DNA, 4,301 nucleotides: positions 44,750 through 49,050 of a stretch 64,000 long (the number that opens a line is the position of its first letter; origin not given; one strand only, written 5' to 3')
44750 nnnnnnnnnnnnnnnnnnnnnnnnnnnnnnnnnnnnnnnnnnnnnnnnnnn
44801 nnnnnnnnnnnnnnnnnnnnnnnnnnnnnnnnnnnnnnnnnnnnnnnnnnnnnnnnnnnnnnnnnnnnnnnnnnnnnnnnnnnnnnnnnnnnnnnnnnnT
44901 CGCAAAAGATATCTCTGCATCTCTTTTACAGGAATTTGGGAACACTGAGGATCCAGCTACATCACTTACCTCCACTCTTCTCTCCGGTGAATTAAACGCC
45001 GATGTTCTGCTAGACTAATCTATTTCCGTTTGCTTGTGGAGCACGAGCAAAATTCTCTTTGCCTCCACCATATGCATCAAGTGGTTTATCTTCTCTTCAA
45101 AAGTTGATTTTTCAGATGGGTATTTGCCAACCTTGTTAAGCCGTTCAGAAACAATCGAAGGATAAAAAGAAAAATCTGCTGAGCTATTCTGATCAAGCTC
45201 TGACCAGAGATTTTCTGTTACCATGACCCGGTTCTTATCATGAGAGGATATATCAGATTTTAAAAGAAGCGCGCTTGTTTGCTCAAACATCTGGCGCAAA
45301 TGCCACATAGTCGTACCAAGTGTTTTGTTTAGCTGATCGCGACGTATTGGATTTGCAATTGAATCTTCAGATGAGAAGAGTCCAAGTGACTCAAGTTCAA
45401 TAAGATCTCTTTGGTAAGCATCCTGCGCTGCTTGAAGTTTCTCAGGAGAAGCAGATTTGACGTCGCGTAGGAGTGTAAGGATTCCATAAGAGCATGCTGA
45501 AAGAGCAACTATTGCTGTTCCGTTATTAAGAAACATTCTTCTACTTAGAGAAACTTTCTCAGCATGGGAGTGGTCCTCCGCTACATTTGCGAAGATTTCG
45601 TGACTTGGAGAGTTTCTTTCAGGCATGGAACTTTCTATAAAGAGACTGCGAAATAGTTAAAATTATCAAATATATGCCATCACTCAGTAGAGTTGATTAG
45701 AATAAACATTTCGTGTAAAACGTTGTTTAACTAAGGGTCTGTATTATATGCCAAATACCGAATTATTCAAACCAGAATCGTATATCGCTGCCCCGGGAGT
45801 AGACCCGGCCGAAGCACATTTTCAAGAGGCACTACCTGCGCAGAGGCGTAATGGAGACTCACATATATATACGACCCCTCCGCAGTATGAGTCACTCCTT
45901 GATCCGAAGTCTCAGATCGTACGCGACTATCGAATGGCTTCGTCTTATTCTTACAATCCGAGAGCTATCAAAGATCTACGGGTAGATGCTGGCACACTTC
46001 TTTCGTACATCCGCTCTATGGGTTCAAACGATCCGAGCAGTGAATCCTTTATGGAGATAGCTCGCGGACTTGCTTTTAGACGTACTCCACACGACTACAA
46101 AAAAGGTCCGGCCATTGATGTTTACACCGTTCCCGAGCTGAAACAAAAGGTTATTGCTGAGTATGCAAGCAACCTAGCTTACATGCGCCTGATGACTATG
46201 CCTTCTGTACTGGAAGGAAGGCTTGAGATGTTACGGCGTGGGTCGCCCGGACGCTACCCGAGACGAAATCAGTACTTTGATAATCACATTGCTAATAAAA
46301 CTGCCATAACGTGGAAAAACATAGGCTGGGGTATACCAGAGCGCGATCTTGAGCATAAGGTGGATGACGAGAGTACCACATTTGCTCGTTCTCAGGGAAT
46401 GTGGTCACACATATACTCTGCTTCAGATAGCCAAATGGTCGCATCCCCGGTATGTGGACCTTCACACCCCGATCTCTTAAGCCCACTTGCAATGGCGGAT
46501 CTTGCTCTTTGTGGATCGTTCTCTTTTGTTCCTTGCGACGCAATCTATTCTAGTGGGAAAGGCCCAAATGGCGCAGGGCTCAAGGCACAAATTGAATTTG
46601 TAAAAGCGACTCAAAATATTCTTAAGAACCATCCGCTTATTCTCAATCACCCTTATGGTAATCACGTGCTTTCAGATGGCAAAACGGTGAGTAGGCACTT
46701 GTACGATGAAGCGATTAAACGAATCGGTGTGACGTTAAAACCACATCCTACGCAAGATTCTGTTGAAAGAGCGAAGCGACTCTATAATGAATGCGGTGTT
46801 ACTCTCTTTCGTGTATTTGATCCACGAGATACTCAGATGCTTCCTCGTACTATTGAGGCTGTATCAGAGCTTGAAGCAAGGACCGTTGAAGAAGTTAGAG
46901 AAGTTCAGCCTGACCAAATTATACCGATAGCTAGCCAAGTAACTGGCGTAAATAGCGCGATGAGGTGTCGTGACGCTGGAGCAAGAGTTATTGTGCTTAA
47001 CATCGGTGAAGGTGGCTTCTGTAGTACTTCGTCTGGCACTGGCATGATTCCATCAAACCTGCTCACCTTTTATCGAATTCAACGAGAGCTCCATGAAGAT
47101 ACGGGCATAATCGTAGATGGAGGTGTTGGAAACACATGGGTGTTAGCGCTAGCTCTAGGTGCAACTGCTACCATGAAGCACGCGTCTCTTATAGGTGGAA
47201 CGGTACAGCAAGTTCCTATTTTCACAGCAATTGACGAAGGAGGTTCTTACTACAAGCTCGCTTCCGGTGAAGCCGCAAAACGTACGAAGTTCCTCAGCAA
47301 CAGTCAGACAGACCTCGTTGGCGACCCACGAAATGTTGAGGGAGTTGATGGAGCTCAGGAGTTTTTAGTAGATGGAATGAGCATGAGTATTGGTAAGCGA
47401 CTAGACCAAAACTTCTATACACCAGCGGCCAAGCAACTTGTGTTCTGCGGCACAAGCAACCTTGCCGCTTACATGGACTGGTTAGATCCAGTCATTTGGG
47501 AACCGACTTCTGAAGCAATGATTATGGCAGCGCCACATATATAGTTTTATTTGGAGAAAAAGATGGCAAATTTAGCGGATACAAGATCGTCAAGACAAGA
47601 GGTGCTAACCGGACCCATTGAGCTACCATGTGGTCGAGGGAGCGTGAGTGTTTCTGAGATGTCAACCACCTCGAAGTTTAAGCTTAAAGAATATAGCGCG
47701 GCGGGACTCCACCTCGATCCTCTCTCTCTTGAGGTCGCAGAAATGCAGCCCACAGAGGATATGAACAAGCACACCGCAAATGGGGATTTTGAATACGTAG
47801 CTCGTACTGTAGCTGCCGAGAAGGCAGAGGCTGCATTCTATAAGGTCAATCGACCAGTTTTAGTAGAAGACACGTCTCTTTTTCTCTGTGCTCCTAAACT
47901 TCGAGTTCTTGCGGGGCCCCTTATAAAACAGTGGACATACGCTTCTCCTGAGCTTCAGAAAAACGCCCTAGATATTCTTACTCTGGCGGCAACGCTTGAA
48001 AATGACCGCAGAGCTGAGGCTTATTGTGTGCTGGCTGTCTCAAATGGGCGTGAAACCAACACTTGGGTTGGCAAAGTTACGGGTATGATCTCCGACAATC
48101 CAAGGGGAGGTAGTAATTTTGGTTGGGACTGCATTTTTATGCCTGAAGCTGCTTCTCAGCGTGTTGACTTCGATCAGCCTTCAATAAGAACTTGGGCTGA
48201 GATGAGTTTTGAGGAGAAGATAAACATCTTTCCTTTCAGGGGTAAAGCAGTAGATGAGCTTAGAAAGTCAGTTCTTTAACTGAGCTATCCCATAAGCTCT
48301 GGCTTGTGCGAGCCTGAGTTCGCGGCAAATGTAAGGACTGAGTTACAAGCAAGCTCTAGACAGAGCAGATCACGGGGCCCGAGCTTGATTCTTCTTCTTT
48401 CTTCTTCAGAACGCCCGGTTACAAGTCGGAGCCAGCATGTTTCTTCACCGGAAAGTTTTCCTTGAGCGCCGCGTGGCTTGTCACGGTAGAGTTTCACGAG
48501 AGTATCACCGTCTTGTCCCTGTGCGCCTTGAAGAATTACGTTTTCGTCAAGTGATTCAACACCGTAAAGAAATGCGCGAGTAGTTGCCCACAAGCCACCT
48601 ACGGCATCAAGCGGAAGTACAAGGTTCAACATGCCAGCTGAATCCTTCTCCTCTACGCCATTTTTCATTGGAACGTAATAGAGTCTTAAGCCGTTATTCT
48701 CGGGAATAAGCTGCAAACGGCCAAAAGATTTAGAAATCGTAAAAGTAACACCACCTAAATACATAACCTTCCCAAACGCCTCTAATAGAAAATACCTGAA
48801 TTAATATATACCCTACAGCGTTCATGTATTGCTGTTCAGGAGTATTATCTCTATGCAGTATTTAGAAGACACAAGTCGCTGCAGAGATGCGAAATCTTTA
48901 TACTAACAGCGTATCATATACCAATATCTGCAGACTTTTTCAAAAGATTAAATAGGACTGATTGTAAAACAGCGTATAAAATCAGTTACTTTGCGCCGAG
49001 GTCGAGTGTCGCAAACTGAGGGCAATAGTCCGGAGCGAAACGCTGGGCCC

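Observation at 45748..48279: Overlapping IMPDH/GMP-reductase-like and ITPase(Ham1)-like gene pair in the accessory block: possible nucleotide-modifying module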

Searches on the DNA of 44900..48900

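Call 72: search_rna_families(source=window, start=44900, end=48900, threshold=evalue, max_evalue=1)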
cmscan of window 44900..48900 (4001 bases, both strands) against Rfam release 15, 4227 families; matches with E-value up to 1: 0.
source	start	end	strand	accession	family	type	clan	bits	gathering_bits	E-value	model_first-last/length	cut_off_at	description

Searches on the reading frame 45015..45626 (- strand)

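Call 3: search_protein_families(library=pfam, proteins=[window:45015-45626:-], max_evalue=0.1)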
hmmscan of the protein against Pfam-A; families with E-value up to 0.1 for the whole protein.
window:45015-45626:- (203 aa): 2 families
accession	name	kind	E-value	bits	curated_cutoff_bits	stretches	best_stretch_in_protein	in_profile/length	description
PF06034.16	DUF919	-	0.018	15.3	21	0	161-182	28-49/62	Nucleopolyhedrovirus protein of unknown function (DUF919)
PF04010.18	DUF357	-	0.032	14.6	29.4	0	155-189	2-36/73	Protein of unknown function (DUF357)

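Call 4: search_protein_families(library=ncbifam, proteins=[window:45015-45626:-], max_evalue=0.1)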
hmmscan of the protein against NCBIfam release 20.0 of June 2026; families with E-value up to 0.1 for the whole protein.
window:45015-45626:- (203 aa): 1 family
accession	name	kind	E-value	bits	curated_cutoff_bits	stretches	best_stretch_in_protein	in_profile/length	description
NF012144.2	ramA_TF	equivalog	0.079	13.4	180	0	87-119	15-47/108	RamA family antibiotic efflux transcriptional regulator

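Call 24: search_protein_families(library=padloc, proteins=[window:45015-45626:-], max_evalue=0.01)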
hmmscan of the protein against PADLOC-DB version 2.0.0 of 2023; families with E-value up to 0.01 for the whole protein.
window:45015-45626:- (203 aa): 0 families
